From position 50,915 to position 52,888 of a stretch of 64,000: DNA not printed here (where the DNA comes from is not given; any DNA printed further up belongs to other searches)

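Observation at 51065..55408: Four-gene operon: unknown 558-aa protein, DUF3726-like protein, His-rich ureohydrolase and FAH-family enzyme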

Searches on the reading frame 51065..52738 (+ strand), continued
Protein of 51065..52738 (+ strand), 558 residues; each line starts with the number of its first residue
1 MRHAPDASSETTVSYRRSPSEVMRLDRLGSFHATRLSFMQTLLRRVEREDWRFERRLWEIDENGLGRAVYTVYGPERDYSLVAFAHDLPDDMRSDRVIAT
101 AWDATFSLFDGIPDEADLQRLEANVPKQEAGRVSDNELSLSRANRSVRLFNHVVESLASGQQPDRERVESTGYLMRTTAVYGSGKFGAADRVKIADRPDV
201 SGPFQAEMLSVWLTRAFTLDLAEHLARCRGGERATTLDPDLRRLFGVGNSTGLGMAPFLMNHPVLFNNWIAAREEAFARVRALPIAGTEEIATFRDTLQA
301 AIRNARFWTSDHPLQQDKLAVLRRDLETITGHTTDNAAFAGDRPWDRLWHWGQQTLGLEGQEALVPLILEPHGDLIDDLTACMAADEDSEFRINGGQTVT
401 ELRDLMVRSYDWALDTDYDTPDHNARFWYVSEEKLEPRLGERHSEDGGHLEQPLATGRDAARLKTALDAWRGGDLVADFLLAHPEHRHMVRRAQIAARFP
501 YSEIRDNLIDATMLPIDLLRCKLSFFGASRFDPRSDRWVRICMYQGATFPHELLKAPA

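Call 72: search_dna_similar(query=window:51065-52738:+, collection=plasmids, mode=protein, max_rows=25)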
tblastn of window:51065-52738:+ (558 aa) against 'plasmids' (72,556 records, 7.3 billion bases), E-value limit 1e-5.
Records with a match: 168; places in all: 173; records where one place covers at least 80% of the query: 167.
Best place of each record, by identity: 60-80% 1; <60% 167.
By first word of the organism name: Sinorhizobium 64; Phaeobacter 58; Aminobacter 8; Neorhizobium 7; Ensifer 6; Mesorhizobium 3; Shinella 3; Caballeronia 2; Vibrio 2; Sulfitobacter 1; and 14 more.
By predicted mobility (MOB-suite, as given by PLSDB): non-mobilizable 101; mobilizable 61; conjugative 6.
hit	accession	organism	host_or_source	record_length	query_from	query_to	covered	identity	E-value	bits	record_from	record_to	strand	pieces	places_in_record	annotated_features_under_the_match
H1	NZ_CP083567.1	Sulfitobacter sp. W027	-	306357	17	553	96%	61.3%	0e+0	649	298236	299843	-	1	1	hypothetical protein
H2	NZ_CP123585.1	Alisedimentitalea scapharcae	Anadara broughtonii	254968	9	553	98%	59.6%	0e+0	645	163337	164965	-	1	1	hypothetical protein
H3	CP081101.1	Rhodobacteraceae bacterium M382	-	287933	9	553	98%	59.6%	0e+0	644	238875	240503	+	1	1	hypothetical protein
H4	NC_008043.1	Ruegeria sp. TM1040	-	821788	7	553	98%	58.5%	0e+0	625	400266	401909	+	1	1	hypothetical protein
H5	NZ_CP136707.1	Tritonibacter scottomollicae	Macrocystis pyrifera gametophyte,Whole ...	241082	17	553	96%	59.6%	0e+0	627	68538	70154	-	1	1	hypothetical protein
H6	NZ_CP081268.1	Phaeobacter inhibens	-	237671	17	553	96%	59.4%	0e+0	635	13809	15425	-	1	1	hypothetical protein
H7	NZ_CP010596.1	Phaeobacter inhibens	cell culture,biofilm boat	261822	17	553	96%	59.4%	0e+0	635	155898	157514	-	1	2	hypothetical protein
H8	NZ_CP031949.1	Phaeobacter inhibens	-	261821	17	553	96%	59.4%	0e+0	635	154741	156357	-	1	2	hypothetical protein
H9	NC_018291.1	Phaeobacter inhibens DSM 17395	-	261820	17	553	96%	59.4%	0e+0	635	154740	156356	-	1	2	hypothetical protein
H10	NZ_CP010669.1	Phaeobacter inhibens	cell culture,zooplankton aquaculture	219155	17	553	96%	59.3%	0e+0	637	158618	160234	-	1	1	hypothetical protein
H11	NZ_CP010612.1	Phaeobacter inhibens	cell culture,clam larvae aquaculture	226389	17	553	96%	59.3%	0e+0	637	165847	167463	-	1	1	hypothetical protein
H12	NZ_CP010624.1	Phaeobacter inhibens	cell culture,fish larvae aquaculture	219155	17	553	96%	59.3%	0e+0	637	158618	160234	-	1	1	hypothetical protein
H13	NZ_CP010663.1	Phaeobacter inhibens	cell culture,clam larvae aquaculture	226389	17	553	96%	59.3%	0e+0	637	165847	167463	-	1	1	hypothetical protein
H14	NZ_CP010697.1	Phaeobacter inhibens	cell culture,cleaning system aquaculture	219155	17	553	96%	59.3%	0e+0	637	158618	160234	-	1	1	hypothetical protein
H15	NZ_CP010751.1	Phaeobacter inhibens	cell culture,algae aquaculture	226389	17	553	96%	59.3%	0e+0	637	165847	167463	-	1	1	hypothetical protein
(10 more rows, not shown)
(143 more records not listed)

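Call 73: get_annotated_region(hit=H9, flank=9000)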
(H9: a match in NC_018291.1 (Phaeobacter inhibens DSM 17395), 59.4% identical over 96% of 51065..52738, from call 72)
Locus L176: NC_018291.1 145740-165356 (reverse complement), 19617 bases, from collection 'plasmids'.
description: Phaeobacter inhibens DSM 17395 plasmid pPGA1_262, complete sequence
organism: Phaeobacter inhibens DSM 17395 (NCBI taxid 391619)
taxonomy: Bacteria; Pseudomonadota; Alphaproteobacteria; Rhodobacterales; Roseobacteraceae; Phaeobacter; Phaeobacter inhibens; Phaeobacter inhibens DSM 17395
host: -; source: -; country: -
typing (MOB-suite, as given by PLSDB): non-mobilizable; replicon rep_cluster_377
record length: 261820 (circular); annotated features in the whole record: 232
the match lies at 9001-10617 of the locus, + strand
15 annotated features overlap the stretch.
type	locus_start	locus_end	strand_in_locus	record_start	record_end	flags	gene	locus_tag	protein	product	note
CDS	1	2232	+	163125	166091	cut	-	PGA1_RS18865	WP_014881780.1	sarcosine oxidase subunit alpha family protein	-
CDS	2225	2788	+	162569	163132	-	-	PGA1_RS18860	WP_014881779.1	sarcosine oxidase subunit gamma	-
CDS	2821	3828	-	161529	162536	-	-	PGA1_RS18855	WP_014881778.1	helix-turn-helix domain-containing protein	GO:0006355 - regulation of DNA-templated transcription [Evidence IEA]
CDS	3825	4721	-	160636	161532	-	-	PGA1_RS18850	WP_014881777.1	LysR family transcriptional regulator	-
CDS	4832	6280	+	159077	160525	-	-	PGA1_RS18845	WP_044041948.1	aldehyde dehydrogenase family protein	-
CDS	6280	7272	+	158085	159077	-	-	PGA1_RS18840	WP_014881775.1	membrane dipeptidase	GO:0006508 - proteolysis [Evidence IEA]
CDS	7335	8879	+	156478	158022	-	-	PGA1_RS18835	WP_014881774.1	BCCT family transporter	GO:0071705 - nitrogen compound transport [Evidence IEA]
CDS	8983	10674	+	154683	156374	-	-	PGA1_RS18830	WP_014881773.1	hypothetical protein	-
CDS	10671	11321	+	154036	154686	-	-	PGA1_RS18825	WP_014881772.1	DUF3726 domain-containing protein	-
CDS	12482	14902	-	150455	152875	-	-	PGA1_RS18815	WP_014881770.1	FAD-dependent oxidoreductase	-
CDS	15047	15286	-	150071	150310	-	-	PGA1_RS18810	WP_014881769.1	hypothetical protein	-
CDS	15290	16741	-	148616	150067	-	-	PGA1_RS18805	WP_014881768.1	aldehyde dehydrogenase family protein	-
CDS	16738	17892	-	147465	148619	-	-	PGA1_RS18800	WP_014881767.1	aromatic ring-hydroxylating dioxygenase subunit alpha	-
CDS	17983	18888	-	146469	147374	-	-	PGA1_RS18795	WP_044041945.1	LysR substrate-binding domain-containing protein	-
CDS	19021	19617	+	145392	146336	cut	-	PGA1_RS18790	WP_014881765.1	PDR/VanB family oxidoreductase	-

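Call 74: get_annotated_region(hit=H4, flank=9000)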
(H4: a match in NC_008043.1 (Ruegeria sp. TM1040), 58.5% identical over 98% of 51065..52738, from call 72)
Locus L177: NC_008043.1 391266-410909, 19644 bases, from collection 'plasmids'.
description: Ruegeria sp. TM1040 megaplasmid, complete sequence
organism: Ruegeria sp. TM1040 (NCBI taxid 292414)
taxonomy: Bacteria; Pseudomonadota; Alphaproteobacteria; Rhodobacterales; Roseobacteraceae; Ruegeria; Ruegeria sp. TM1040
host: -; source: -; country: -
typing (MOB-suite, as given by PLSDB): non-mobilizable
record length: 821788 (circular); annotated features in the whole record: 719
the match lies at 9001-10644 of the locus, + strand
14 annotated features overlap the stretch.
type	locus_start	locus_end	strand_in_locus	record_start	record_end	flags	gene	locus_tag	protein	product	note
CDS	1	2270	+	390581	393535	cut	-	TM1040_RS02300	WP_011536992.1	sarcosine oxidase subunit alpha family protein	-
CDS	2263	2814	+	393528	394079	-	-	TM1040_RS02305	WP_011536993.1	sarcosine oxidase subunit gamma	-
CDS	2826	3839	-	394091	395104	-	-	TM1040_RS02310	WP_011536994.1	helix-turn-helix domain-containing protein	GO:0006355 - regulation of DNA-templated transcription [Evidence IEA]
CDS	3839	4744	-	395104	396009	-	-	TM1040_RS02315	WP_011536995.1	LysR family transcriptional regulator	-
CDS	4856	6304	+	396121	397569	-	-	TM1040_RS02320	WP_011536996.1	aldehyde dehydrogenase family protein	-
CDS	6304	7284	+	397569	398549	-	-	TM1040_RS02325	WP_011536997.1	membrane dipeptidase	GO:0006508 - proteolysis [Evidence IEA]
CDS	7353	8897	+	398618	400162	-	-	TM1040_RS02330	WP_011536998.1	BCCT family transporter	GO:0071705 - nitrogen compound transport [Evidence IEA]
CDS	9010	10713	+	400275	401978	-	-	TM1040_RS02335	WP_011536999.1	hypothetical protein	-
CDS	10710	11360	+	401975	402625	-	-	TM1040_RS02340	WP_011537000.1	DUF3726 domain-containing protein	-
CDS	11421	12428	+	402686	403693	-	-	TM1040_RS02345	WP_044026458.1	Ldh family oxidoreductase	-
CDS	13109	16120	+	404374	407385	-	-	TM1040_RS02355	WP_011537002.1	aminotransferase class III-fold pyridoxal phosphate-dependent enzyme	-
CDS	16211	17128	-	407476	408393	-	-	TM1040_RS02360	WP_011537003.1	LysR family transcriptional regulator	GO:0006355 - regulation of DNA-templated transcription [Evidence IEA]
CDS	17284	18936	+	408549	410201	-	-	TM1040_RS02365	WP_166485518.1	GMC family oxidoreductase N-terminal domain-containing protein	-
CDS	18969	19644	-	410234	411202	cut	-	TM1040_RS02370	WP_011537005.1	aldo/keto reductase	-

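Call 75: search_dna_similar(query=window:51065-52738:+, collection=plasmids, mode=protein, max_rows=40, rows=spread)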
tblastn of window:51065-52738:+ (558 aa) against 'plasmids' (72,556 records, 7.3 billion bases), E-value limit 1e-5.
Records with a match: 168; places in all: 173; records where one place covers at least 80% of the query: 167.
Best place of each record, by identity: 60-80% 1; <60% 167.
By first word of the organism name: Sinorhizobium 64; Phaeobacter 58; Aminobacter 8; Neorhizobium 7; Ensifer 6; Mesorhizobium 3; Shinella 3; Caballeronia 2; Vibrio 2; Sulfitobacter 1; and 14 more.
By predicted mobility (MOB-suite, as given by PLSDB): non-mobilizable 101; mobilizable 61; conjugative 6.
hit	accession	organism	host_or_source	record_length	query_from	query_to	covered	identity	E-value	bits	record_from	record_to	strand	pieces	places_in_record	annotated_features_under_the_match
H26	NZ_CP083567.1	Sulfitobacter sp. W027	-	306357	17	553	96%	61.3%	0e+0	649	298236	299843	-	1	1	hypothetical protein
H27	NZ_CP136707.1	Tritonibacter scottomollicae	Macrocystis pyrifera gametophyte,Whole ...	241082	17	553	96%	59.6%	0e+0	627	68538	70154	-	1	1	hypothetical protein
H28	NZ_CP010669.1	Phaeobacter inhibens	cell culture,zooplankton aquaculture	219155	17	553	96%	59.3%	0e+0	637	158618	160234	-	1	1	hypothetical protein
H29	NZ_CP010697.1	Phaeobacter inhibens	cell culture,cleaning system aquaculture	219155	17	553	96%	59.3%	0e+0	637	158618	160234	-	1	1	hypothetical protein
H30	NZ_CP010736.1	Phaeobacter inhibens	cell culture,clam larvae aquaculture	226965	17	553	96%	59.3%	0e+0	635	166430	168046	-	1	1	hypothetical protein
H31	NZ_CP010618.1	Phaeobacter inhibens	cell culture,cleaning system aquaculture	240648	17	553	96%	59.3%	0e+0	635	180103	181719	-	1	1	hypothetical protein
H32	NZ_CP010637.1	Phaeobacter gallaeciensis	cell culture,clam aquaculture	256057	17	553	96%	59.3%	0e+0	634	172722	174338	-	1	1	hypothetical protein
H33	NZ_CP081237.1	Phaeobacter inhibens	-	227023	17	553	96%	59.3%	0e+0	633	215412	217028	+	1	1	hypothetical protein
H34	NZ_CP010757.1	Phaeobacter inhibens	cell culture,clam larvae aquaculture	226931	17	553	96%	59.1%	0e+0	635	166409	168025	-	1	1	hypothetical protein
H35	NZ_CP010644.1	Phaeobacter piscinae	cell culture,fish aquaculture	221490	17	553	96%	59.1%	0e+0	633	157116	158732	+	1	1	hypothetical protein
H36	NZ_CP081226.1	Phaeobacter inhibens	-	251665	17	553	96%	59.1%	0e+0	633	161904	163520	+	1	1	hypothetical protein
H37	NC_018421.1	Phaeobacter inhibens 2.10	-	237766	17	553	96%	59.1%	0e+0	633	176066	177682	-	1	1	hypothetical protein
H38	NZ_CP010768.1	Phaeobacter piscinae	cell culture,fish larvae aquaculture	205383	17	553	96%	59.1%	0e+0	632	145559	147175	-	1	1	hypothetical protein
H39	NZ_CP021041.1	Phaeobacter gallaeciensis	cell culture,Pacific plankton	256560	17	553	96%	59.1%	0e+0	632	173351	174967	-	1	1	hypothetical protein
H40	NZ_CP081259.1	Phaeobacter inhibens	-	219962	17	553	96%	58.9%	0e+0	632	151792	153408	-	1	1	hypothetical protein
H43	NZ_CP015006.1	Aminobacter aminovorans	cell culture,soil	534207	17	547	95%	50.3%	2e-142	461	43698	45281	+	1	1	hypothetical protein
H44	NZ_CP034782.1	Pseudomonas sp. MPC6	-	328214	7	555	98%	42.4%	7e-123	405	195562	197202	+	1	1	hypothetical protein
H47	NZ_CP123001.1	Neorhizobium petrolearium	single cell,petroleum contaminated soil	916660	8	553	98%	31.5%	4e-66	240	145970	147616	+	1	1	hypothetical protein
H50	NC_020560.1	Sinorhizobium meliloti 2011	-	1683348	4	558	99%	29.4%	2e-49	191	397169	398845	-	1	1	none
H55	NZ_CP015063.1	Mesorhizobium ciceri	Cicer arietinum,Pure Sample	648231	7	554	98%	29.2%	1e-47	186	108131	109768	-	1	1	hypothetical protein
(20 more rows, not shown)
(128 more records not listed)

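Call 76: get_annotated_region(hit=H50, flank=8000)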
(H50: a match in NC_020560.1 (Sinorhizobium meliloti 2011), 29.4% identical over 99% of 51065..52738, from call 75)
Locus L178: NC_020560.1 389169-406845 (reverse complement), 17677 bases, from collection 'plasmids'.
description: Sinorhizobium meliloti 2011 plasmid pSymB, complete sequence
organism: Sinorhizobium meliloti 2011 (NCBI taxid 1286640)
taxonomy: Bacteria; Pseudomonadota; Alphaproteobacteria; Hyphomicrobiales; Rhizobiaceae; Sinorhizobium; Sinorhizobium meliloti; Sinorhizobium meliloti 2011
host: -; source: -; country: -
typing (MOB-suite, as given by PLSDB): mobilizable; relaxase MOBQ
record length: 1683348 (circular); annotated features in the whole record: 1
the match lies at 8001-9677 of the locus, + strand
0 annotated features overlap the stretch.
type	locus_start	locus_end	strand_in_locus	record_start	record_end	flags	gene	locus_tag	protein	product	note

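Call 77: get_annotated_region(hit=H43, flank=8000)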
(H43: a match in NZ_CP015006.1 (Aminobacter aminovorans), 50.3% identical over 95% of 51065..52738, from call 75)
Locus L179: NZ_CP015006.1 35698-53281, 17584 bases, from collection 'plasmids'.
description: Aminobacter aminovorans strain KCTC 2477 plasmid pAA01, complete sequence
organism: Aminobacter aminovorans (NCBI taxid 83263)
taxonomy: Bacteria; Pseudomonadota; Alphaproteobacteria; Hyphomicrobiales; Phyllobacteriaceae; Aminobacter; Aminobacter aminovorans
host: -; source: cell culture,soil; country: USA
typing (MOB-suite, as given by PLSDB): non-mobilizable
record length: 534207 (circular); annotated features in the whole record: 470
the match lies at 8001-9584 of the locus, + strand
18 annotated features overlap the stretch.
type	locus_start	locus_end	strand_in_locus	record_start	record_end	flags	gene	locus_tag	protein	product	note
CDS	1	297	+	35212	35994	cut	-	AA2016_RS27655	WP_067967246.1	SDR family NAD(P)-dependent oxidoreductase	-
CDS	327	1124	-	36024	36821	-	-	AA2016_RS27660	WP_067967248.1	DUF1365 domain-containing protein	-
CDS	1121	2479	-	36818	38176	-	-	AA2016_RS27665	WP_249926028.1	FAD-dependent oxidoreductase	-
CDS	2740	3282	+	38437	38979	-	-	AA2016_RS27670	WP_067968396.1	sigma-70 family RNA polymerase sigma factor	GO:0006352 - DNA-templated transcription initiation [Evidence IEA]; GO:0006355 - regulation of DNA-templated ...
CDS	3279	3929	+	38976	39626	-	-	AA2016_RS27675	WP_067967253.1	ChrR family anti-sigma-E factor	GO:0045892 - negative regulation of DNA-templated transcription [Evidence IEA]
CDS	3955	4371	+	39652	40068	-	-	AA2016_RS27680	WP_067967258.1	DUF2177 family protein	-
CDS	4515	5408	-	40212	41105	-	-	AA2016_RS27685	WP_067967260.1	LysR substrate-binding domain-containing protein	-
CDS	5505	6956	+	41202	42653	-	-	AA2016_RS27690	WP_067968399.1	aldehyde dehydrogenase family protein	-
CDS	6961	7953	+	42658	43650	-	-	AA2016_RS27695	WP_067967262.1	membrane dipeptidase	GO:0006508 - proteolysis [Evidence IEA]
CDS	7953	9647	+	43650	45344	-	-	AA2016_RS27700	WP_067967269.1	hypothetical protein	-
CDS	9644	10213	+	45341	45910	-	-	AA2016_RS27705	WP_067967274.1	DUF3726 domain-containing protein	-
CDS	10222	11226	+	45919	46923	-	-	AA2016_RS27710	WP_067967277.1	Ldh family oxidoreductase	-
CDS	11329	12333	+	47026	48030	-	-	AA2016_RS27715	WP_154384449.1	glycine betaine ABC transporter substrate-binding protein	GO:0055085 - transmembrane transport [Evidence IEA]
CDS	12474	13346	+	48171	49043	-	-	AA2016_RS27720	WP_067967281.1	ABC transporter permease subunit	GO:0055085 - transmembrane transport [Evidence IEA]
CDS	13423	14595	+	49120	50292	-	-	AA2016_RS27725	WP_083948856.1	betaine/proline/choline family ABC transporter ATP-binding protein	GO:0015837 - amine transport [Evidence IEA]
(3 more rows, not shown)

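Call 81: find_encoding_contigs(protein=P0002, flank=5000, max_places=3)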
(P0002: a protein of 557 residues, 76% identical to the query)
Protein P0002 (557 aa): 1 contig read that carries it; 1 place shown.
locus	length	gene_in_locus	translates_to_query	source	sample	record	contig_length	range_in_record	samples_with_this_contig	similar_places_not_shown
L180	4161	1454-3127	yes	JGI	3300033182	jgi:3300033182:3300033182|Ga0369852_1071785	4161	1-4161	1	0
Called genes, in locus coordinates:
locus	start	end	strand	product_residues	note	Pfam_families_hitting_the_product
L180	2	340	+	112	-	PF08352:oligo_HPY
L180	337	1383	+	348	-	PF00005:ABC_tran, PF08352:oligo_HPY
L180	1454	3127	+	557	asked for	-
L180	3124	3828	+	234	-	PF12525:DUF3726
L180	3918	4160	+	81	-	?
